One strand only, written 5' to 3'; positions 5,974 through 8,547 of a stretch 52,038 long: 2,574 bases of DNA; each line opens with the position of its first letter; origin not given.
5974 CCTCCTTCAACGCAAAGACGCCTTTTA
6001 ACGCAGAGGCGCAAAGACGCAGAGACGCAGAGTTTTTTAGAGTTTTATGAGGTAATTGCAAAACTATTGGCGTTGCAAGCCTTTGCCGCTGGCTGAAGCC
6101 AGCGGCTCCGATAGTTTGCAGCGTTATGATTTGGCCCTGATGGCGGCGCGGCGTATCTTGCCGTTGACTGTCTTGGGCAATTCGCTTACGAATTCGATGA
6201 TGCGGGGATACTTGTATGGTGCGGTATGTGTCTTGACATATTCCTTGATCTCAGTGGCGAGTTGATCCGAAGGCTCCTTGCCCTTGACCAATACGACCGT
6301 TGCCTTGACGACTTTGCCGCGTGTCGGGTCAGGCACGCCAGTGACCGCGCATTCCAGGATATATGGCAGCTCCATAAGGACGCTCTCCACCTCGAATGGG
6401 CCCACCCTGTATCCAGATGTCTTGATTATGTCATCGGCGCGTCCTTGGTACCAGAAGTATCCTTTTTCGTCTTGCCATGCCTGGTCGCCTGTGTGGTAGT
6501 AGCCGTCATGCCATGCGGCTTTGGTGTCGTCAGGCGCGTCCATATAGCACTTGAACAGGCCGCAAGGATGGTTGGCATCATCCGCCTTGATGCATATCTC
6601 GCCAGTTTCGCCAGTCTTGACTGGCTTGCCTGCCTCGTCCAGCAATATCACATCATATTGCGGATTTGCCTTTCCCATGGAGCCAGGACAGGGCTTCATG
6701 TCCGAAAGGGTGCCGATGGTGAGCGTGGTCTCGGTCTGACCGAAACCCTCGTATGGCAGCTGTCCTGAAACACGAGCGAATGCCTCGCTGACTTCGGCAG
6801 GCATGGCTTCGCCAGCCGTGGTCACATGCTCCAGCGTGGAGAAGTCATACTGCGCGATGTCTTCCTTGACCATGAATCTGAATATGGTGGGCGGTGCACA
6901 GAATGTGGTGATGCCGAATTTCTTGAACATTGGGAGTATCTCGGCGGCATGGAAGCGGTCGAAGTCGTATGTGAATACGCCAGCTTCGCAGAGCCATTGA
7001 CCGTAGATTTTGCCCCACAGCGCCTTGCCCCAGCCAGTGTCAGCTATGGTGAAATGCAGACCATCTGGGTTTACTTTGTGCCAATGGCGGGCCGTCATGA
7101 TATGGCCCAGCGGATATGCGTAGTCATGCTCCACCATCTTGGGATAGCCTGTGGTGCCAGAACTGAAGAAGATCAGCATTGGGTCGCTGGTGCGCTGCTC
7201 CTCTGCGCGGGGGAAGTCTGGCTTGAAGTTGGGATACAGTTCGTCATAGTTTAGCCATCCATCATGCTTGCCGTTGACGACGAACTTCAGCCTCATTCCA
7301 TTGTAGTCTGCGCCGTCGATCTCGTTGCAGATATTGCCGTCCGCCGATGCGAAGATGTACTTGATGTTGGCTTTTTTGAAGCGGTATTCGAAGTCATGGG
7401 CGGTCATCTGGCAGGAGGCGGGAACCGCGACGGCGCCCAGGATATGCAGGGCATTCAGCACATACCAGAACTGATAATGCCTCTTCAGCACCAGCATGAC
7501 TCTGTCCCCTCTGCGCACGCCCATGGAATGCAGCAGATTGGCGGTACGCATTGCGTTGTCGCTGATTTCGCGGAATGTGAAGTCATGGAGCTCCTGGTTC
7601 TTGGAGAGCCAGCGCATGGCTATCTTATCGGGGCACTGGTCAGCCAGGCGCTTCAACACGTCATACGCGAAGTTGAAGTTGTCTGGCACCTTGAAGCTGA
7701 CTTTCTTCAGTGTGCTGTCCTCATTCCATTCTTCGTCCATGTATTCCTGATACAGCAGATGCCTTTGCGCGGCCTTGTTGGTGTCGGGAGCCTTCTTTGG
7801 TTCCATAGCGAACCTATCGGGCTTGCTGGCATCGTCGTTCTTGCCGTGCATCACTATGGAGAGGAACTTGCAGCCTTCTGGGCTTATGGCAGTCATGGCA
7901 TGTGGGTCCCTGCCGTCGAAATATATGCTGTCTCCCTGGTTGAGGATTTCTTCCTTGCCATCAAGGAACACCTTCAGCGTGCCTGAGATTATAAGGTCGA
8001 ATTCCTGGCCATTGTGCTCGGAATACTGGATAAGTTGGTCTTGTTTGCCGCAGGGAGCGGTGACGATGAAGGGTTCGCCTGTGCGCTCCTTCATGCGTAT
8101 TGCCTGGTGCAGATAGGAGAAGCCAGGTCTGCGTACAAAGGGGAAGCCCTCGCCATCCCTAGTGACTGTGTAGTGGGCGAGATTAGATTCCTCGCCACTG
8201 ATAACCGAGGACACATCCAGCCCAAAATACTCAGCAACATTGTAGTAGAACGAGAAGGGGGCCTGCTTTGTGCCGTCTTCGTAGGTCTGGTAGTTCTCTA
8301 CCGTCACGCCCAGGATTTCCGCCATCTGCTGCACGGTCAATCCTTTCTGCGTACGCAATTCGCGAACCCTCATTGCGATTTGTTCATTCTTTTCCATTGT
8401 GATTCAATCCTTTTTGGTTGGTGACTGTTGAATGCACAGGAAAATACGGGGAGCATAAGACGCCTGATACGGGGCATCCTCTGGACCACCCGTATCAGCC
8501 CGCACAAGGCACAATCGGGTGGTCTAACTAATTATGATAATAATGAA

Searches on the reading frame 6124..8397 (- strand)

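Call 48: search_protein_families(library=pfam, proteins=[window:6124-8397:-], max_evalue=0.001)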
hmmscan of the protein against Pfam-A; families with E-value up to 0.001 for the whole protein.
window:6124-8397:- (757 aa): 6 families
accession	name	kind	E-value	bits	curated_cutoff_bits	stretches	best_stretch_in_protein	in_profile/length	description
PF00501.34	AMP-binding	-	8.2e-57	193.2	29.9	1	250-606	3-377/384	AMP-binding enzyme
PF13193.12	AMP-binding_C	-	3.6e-22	79.5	24.5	1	669-747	1-76/76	AMP-binding enzyme C-terminal domain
PF07883.17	Cupin_2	-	1.1e-11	44.8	27.2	1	126-182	14-70/70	Cupin domain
PF12844.13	HTH_19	-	8.8e-08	32.4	30.2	1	10-68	3-61/64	Helix-turn-helix domain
PF13560.12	HTH_31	-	2.2e-07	31.5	27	1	7-62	2-58/64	Helix-turn-helix domain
PF01381.28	HTH_3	-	3e-05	24.4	23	1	11-62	1-52/55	Helix-turn-helix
